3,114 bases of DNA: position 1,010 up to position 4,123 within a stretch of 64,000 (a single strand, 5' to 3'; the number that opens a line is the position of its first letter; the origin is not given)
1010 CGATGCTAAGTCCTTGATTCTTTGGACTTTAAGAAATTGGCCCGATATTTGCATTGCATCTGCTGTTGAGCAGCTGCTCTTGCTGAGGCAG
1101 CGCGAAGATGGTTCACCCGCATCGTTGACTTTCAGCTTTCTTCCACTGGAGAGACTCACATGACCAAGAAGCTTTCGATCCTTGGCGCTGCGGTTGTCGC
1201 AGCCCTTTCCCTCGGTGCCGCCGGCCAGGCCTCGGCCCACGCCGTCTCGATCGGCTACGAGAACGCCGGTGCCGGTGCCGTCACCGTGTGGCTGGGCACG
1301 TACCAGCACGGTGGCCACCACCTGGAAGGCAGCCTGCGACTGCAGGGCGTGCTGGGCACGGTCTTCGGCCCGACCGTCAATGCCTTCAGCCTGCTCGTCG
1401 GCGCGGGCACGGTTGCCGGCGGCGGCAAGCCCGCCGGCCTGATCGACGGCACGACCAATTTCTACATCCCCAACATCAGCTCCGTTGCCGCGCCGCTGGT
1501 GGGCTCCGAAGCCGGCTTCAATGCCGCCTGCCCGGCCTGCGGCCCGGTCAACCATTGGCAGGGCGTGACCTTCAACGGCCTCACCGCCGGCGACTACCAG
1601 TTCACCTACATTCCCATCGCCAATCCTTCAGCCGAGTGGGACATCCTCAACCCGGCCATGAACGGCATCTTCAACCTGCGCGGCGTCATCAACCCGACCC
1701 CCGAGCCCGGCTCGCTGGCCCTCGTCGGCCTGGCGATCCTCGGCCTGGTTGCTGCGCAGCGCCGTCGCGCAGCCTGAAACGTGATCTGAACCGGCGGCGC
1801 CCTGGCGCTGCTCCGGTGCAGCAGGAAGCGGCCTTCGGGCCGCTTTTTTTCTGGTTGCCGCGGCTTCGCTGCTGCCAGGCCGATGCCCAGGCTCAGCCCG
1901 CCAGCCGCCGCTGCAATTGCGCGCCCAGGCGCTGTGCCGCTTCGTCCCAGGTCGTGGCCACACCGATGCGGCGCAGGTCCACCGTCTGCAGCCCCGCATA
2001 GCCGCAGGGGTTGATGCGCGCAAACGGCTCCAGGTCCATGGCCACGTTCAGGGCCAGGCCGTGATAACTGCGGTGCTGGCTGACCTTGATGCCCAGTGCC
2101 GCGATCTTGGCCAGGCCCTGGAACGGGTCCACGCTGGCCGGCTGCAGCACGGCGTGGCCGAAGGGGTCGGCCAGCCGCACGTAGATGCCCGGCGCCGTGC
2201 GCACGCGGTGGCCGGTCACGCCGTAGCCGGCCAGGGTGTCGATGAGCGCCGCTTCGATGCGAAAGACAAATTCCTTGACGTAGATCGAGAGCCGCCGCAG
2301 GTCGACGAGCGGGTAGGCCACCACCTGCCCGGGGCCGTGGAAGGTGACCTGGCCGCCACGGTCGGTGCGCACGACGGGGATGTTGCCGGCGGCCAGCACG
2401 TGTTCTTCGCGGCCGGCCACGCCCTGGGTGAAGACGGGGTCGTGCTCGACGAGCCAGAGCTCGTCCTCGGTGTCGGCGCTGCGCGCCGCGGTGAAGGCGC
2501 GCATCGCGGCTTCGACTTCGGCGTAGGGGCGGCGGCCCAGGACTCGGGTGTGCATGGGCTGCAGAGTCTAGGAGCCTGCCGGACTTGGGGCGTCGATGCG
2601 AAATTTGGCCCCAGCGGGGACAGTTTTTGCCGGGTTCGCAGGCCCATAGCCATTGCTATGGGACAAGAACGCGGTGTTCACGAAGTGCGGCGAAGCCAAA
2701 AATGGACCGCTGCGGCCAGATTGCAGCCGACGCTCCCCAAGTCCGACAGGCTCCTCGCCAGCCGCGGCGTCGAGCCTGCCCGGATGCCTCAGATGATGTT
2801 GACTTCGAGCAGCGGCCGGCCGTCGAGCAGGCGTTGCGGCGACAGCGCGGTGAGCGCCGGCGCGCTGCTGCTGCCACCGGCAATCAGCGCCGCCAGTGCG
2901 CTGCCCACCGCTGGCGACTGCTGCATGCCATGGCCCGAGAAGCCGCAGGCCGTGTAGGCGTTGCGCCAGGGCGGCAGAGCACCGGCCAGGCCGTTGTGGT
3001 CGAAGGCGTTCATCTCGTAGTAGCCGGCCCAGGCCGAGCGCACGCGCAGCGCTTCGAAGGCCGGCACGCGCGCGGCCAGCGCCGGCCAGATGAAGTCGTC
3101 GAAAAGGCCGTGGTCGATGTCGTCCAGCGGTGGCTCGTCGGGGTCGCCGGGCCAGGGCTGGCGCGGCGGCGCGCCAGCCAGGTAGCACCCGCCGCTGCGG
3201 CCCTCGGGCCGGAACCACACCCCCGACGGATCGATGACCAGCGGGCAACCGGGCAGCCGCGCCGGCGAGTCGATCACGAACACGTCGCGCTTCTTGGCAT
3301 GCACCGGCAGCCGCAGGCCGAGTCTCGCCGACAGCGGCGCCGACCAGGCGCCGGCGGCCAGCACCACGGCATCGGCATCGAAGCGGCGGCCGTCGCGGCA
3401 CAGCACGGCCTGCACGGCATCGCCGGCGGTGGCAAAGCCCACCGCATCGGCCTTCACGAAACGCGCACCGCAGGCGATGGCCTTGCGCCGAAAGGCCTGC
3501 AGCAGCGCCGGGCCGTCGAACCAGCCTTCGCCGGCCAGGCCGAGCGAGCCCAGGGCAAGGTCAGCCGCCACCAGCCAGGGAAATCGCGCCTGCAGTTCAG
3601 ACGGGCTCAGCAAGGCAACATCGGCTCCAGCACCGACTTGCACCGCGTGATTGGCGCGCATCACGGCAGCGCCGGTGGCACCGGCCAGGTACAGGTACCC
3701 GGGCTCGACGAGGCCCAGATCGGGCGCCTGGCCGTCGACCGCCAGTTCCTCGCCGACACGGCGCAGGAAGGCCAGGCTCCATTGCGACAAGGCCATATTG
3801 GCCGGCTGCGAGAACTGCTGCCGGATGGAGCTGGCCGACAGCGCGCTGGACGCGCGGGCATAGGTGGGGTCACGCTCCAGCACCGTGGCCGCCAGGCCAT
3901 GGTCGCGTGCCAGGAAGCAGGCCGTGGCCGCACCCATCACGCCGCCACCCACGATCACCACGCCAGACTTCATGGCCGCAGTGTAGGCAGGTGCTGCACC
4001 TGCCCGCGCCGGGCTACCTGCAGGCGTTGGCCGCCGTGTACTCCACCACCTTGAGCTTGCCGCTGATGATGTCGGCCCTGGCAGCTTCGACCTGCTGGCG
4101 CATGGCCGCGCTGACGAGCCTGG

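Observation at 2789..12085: URC-type pyrimidine ring-opening module extended by an uptake system and two oxidative enzymes: candidate modified-nucleoside catabolic pathway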

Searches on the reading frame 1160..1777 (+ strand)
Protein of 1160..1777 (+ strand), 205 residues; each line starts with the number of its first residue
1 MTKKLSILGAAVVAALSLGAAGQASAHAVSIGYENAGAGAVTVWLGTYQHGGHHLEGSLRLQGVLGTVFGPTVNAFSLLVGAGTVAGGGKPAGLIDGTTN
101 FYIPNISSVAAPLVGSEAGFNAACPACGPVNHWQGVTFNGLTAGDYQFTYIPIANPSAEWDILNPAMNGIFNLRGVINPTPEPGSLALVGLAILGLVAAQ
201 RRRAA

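Call 4: search_protein_families(library=pfam, proteins=[window:1160-1777:+], max_evalue=0.001)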
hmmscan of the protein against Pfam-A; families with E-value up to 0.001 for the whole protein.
window:1160-1777:+ (205 aa): 1 family
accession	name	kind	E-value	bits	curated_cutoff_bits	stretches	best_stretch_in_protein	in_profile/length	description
PF07589.16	PEP-CTERM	-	9.2e-06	26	20.7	1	179-202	1-24/24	PEP-CTERM motif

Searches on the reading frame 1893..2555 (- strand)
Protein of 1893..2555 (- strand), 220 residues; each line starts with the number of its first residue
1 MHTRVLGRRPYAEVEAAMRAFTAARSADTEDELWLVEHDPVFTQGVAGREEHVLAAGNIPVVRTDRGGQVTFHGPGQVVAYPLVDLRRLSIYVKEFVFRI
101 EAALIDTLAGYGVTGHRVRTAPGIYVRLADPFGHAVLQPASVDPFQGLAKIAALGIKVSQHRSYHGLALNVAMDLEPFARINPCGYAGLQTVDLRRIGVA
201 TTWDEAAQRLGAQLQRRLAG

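Call 4: search_protein_families(library=pfam, proteins=[window:1893-2555:-], max_evalue=0.001)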
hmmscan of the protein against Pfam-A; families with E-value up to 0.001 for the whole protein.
window:1893-2555:- (220 aa): 1 family
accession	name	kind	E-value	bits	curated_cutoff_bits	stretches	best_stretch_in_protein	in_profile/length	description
PF21948.1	LplA-B_cat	-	5.7e-30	105.2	27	1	13-213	4-198/200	Lipoyl protein ligase A/B catalytic domain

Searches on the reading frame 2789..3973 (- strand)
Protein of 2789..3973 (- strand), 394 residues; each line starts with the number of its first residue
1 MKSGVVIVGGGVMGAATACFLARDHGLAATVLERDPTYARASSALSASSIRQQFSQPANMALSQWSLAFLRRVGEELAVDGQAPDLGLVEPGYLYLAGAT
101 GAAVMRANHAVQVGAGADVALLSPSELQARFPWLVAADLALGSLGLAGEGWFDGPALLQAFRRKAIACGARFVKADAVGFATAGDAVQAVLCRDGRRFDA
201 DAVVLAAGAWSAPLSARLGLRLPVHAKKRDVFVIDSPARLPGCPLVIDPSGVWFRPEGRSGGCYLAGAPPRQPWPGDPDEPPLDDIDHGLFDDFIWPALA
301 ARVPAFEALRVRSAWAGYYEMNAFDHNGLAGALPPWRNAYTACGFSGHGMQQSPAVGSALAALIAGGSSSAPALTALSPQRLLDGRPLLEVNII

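Call 4: search_protein_families(library=pfam, proteins=[window:2789-3973:-], max_evalue=0.001)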
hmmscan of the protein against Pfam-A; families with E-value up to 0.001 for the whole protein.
window:2789-3973:- (394 aa): 5 families
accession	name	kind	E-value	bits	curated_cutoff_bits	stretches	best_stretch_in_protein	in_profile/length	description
PF01266.30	DAO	-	5.2e-53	181.3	27.9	1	5-363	2-353/353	FAD dependent oxidoreductase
PF07992.20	Pyr_redox_2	-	1.1e-05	25.4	26.1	0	5-40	145-179/291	Pyridine nucleotide-disulphide oxidoreductase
PF13450.12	NAD_binding_8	-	0.00016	22.3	21.9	1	7-37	1-30/68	NAD(P)-binding Rossmann-like domain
PF13454.12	NAD_binding_9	-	0.00028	21.3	21.8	0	164-208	109-153/155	FAD-NAD(P)-binding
PF01494.25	FAD_binding_3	-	0.00078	19.2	22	0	4-44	3-42/349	FAD binding domain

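Call 7: search_protein_families(library=ncbifam, proteins=[window:2789-3973:-], max_evalue=0.001)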
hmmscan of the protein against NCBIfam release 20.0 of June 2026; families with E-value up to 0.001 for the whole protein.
window:2789-3973:- (394 aa): 14 families
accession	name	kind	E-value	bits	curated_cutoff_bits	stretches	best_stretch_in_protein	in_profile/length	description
NF008425.0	PRK11259.1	equivalog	8.4e-18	64.5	257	2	2-225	4-219/377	N-methyl-L-tryptophan oxidase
TIGR01373.1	soxB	subfamily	2.2e-14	53.1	529.45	1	4-369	32-387/407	sarcosine oxidase subunit beta family protein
TIGR01377.1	soxA_mon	subfamily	6.2e-14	51.5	479.65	1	5-231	3-220/381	amino oxidase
TIGR02352.1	thiamin_ThiO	equivalog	7.2e-14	51.6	250.8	1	5-216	1-212/351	glycine oxidase ThiO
NF001933.0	PRK00711.1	subfamily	1.2e-13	50.9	383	2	108-226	153-272/429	D-amino acid dehydrogenase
NF002480.1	PRK01747.1-1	equivalog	8.7e-10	37.6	540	1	4-246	250-485/645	bifunctional tRNA (5-methylaminomethyl-2-thiouridine)(34)-methyltransferase MnmC2/FAD-dependent 5-carboxymethylaminomethyl-2-thiouridine(34)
TIGR03197.1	MnmC_Cterm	equivalog_domain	4.8e-09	35.8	174.2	1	5-216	2-208/400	FAD-dependent 5-carboxymethylaminomethyl-2-thiouridine(34) oxidoreductase MnmC1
TIGR03364.1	HpnW_proposed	hypoth_equivalog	9.2e-08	31.5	285.1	1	5-144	3-134/365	TIGR03364 family FAD-dependent oxidoreductase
NF006130.0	PRK08274.1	equivalog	3.2e-07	29.5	369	0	4-65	7-67/467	FAD-dependent tricarballylate dehydrogenase TcuA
TIGR01988.1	Ubi-OHases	subfamily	2.9e-06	26.4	224.65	1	5-74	2-61/387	ubiquinone biosynthesis hydroxylase, UbiH/UbiF/VisC/COQ6 family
NF040813.1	pro_dh_Thprot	equivalog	7.6e-05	22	600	0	169-214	186-226/362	D-proline dehydrogenase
NF045637.1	carotdesatCrtDProt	equivalog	0.00029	19.5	580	0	5-37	1-32/485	1-hydroxycarotenoid 3,4-desaturase CrtD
TIGR03377.1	glycerol3P_GlpA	equivalog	0.00039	19.1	552.8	0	149-235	136-228/530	anaerobic glycerol-3-phosphate dehydrogenase subunit GlpA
NF005951.1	PRK08020.1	equivalog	0.0008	18.3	590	0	3-38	3-37/388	3-demethoxyubiquinol 3-hydroxylase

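Call 19: search_solved_structures(query=window:2789-3973:-, max_evalue=0.001)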
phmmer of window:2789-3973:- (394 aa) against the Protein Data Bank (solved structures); distinct sequences matched with E-value up to 0.001: 45.
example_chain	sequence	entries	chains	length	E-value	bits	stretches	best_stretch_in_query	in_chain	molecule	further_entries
1y56_B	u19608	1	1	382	3.9e-23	85.3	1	2-373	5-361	sarcosine oxidase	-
4ysh_A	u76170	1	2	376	2.5e-20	76.1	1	4-365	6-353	Glycine oxidase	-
7exs_A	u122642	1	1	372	2.2e-15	59.8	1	5-373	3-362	Sarcosine oxidase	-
3vqr_A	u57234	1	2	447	6.7e-14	54.9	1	5-367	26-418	Putative oxidoreductase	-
3axb_A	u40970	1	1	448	6.8e-14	54.9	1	5-367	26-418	Putative oxidoreductase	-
2gag_B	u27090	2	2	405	1.3e-13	54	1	5-366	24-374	heterotetrameric sarcosine oxidase beta-subunit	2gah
3ada_B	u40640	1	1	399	1.9e-12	50.1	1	4-366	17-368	SARCOSINE OXIDASE BETA SUBUNIT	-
1vrq_B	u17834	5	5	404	2e-12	50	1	4-366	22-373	Sarcosine oxidase beta subunit | Subunit beta of sarcosine oxidase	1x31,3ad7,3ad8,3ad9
7cyx_A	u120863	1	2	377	2.6e-11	46.4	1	3-383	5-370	Glycine oxidase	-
6pxs_A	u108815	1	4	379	5.4e-10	42.1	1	5-249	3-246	FAD dependent oxidoreductase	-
3bhf_A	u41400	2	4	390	2.6e-09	39.8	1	5-369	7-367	Monomeric sarcosine oxidase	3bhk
3m0o_A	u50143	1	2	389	3.2e-09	39.5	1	5-368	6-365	Monomeric sarcosine oxidase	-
1el5_A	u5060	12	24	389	3.4e-09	39.4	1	5-368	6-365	SARCOSINE OXIDASE | SARCOSINE OXIDE | Monomeric sarcosine oxidase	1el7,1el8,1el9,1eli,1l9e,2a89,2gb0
1l9c_A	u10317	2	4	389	3.4e-09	39.4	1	5-368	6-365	Monomeric Sarcosine Oxidase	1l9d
3m12_A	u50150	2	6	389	3.4e-09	39.4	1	5-369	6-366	Monomeric Sarcosine Oxidase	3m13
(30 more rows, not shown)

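Call 47: find_homologous_proteins(query=window:2789-3973:-, max_evalue=1e-20)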
Query window:2789-3973:- (394 aa): 7696 proteins with E <= 1e-20 among 8000 candidates; the best 120 are listed.
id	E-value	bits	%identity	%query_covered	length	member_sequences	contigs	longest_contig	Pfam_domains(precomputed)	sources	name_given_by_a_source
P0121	1.7e-257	872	100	100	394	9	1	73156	PF01266.31,PF07992.21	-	-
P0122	3.6e-251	851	98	100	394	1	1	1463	PF01266.31,PF07992.21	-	-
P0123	5.5e-215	732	83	96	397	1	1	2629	PF01266.31,PF13450.13,PF07992.21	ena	-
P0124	2.5e-214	730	83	96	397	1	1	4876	PF01266.31,PF13450.13,PF07992.21,PF13454.13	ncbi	-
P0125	5.2e-212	722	83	96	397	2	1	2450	PF01266.31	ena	-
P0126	5.3e-212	722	83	100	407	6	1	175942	PF01266.31,PF13450.13,PF07992.21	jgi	-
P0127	1.1e-210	718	83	99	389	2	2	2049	PF01266.31,PF13450.13,PF07992.21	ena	-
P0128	4.0e-210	716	83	99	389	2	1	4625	PF01266.31,PF13450.13,PF07992.21,PF13454.13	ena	-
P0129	1.0e-208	711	81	96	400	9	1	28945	PF01266.31,PF07992.21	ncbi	-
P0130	7.5e-207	705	80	100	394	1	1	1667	PF01266.31,PF07992.21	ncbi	-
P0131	2.7e-206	703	82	99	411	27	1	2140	PF01266.31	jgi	jgi:glycine/D-amino acid oxidase-like deaminating enzyme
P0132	6.1e-206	702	81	100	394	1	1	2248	PF01266.31,PF13450.13,PF07992.21,PF01262.28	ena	-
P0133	3.7e-205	700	82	100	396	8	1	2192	PF01266.31,PF13450.13,PF07992.21,PF13454.13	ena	-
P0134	3.9e-205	700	81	100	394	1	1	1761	PF01266.31,PF13450.13,PF07992.21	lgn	-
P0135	6.3e-204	696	80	100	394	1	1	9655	PF01266.31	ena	-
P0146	1.3e-200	685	78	100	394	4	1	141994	PF01266.31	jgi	jgi:glycine/D-amino acid oxidase-like deaminating enzyme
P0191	5.8e-187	640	73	96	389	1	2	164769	PF01266.31,PF13450.13,PF07992.21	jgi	jgi:glycine/D-amino acid oxidase-like deaminating enzyme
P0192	3.7e-186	637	75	96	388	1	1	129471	PF01266.31,PF07992.21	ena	-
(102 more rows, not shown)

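Call 48: find_encoding_contigs(protein=P0191, flank=8000, max_places=2)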
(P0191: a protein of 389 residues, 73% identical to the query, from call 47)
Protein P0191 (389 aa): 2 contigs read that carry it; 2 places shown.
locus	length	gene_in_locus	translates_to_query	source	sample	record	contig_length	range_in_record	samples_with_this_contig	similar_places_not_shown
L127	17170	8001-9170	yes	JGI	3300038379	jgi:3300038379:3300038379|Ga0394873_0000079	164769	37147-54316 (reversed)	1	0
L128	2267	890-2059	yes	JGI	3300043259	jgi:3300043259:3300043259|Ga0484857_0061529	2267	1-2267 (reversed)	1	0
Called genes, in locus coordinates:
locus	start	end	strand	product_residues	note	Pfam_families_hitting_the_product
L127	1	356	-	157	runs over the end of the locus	-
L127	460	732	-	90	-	PF00137:ATP-synt_C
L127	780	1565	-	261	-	PF00119:ATP-synt_A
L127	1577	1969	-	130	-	PF03899:ATP-synt_I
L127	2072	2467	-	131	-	PF01638:HxlR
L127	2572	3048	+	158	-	PF16694:Cytochrome_P460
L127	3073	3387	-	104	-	PF09413:DUF2007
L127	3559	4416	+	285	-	PF03096:Ndr (faint), PF12146:Hydrolase_4, PF00561:Abhydrolase_1, PF12697:Abhydrolase_6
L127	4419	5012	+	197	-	PF00903:Glyoxalase, PF13669:Glyoxalase_4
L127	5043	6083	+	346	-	PF03480:DctP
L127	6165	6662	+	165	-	PF04290:DctQ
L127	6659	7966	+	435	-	PF06808:DctM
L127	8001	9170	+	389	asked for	PF01266:DAO, PF07992:Pyr_redox_2 (faint), PF13450:NAD_binding_8 (faint)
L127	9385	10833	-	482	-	PF00884:Sulfatase, PF01663:Phosphodiest (faint), PF16347:SGSH_C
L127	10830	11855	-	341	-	PF02746:MR_MLE_N, PF13378:MR_MLE_C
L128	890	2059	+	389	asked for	PF01266:DAO, PF07992:Pyr_redox_2 (faint), PF13450:NAD_binding_8 (faint)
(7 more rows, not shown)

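Call 49: find_encoding_contigs(protein=P0192, flank=8000, max_places=2)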
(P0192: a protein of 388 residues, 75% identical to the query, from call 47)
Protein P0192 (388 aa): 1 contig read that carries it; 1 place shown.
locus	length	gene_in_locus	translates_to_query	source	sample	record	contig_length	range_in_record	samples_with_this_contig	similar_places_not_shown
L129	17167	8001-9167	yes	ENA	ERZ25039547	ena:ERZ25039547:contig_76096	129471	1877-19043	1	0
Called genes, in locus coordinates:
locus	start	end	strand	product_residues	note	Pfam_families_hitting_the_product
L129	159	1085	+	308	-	-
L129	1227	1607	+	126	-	PF13510:Fer2_4, PF00111:Fer2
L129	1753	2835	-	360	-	-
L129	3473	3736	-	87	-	-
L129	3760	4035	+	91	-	PF01568:Molydop_binding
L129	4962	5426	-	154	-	PF13620:CarboxypepD_reg (faint)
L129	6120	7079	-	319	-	PF01656:CbiA, PF09140:MipZ, PF10609:ParA (weak), PF13614:AAA_31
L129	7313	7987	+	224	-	-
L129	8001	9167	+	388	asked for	PF01266:DAO, PF07992:Pyr_redox_2 (faint)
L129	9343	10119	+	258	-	PF00106:adh_short, PF08659:KR (weak), PF13561:adh_short_C2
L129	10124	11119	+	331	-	PF00126:HTH_1, PF03466:LysR_substrate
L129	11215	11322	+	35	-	-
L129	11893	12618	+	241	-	PF12391:PCDO_beta_N, PF00775:Dioxygenase_C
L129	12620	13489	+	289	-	PF00775:Dioxygenase_C, PF20106:DUF6496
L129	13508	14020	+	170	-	PF02405:MlaE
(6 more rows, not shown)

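Call 50: find_encoding_contigs(protein=P0146, flank=8000, max_places=2)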
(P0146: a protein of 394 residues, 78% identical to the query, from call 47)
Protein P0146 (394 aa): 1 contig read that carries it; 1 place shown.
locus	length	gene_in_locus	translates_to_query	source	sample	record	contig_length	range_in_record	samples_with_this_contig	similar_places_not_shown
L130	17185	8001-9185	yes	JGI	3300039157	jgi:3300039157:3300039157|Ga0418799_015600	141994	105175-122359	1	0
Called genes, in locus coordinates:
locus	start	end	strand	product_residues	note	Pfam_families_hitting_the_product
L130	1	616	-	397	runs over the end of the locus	PF07958:DUF1688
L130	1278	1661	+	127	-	-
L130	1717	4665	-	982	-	PF00515:TPR_1 (faint), PF07719:TPR_2 (faint), PF13181:TPR_8 (faint), PF13374:TPR_10 (faint), PF17874:TPR_MalT, PF13424:TPR_12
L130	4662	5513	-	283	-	PF05721:PhyH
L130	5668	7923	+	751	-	PF07715:Plug, PF00593:TonB_dep_Rec_b-barrel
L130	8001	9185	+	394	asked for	PF01266:DAO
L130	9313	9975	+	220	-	PF21948:LplA-B_cat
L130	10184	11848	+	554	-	PF17963:Big_9 (faint), PF18911:PKD_4, PF00801:PKD (faint), PF22352:K319L-like_PKD, PF18911:PKD_4 (weak), PF22352:K319L-like_PKD, PF18911:PKD_4 (weak), PF22352:K319L-like_PKD, +2 more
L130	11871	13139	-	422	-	-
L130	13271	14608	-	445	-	-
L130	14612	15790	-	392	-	PF02771:Acyl-CoA_dh_N, PF02770:Acyl-CoA_dh_M, PF00441:Acyl-CoA_dh_1, PF08028:Acyl-CoA_dh_2 (faint)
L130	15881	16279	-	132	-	PF01042:Ribonuc_L-PSP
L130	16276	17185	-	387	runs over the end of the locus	PF02771:Acyl-CoA_dh_N, PF02770:Acyl-CoA_dh_M, PF00441:Acyl-CoA_dh_1, PF08028:Acyl-CoA_dh_2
